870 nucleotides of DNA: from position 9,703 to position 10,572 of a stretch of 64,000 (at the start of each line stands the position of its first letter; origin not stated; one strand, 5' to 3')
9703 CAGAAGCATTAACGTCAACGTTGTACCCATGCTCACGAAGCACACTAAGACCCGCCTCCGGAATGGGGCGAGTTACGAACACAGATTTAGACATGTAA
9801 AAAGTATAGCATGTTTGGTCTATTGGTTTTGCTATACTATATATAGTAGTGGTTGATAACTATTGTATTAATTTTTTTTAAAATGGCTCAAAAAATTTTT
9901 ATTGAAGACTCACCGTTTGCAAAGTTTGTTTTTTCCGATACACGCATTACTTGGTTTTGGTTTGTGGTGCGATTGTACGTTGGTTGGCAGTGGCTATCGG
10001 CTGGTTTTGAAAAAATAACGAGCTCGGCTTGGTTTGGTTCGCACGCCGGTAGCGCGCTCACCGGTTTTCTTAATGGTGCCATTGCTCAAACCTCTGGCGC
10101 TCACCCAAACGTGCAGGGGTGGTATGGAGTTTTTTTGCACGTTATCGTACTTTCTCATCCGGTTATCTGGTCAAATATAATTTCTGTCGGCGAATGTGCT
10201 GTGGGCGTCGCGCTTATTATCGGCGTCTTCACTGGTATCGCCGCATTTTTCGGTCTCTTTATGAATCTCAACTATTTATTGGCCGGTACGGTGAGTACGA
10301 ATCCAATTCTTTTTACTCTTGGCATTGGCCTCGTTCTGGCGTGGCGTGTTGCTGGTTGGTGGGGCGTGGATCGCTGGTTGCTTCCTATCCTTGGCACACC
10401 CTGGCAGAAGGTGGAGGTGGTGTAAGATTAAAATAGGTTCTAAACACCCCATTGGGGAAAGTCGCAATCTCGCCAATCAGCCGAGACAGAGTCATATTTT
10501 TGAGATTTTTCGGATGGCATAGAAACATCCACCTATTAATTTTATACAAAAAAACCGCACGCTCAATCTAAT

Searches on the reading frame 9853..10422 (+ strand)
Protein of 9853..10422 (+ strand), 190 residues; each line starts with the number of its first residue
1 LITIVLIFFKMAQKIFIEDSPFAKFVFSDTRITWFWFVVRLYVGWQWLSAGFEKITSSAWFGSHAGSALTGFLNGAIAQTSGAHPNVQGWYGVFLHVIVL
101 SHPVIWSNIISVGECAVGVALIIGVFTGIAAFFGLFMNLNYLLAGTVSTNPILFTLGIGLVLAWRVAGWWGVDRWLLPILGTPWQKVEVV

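Call 67: search_protein_families(library=pfam, proteins=[window:9853-10422:+], max_evalue=0.01)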
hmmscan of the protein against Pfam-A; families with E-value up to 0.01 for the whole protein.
window:9853-10422:+ (190 aa): 2 families
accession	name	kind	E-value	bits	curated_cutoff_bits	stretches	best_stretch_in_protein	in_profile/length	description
PF04173.18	DoxD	-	8.5e-08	32.7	22.7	1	35-177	1-145/167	TQO small subunit DoxD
PF07681.17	DoxX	-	0.00093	20.2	23.6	1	36-139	2-77/85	DoxX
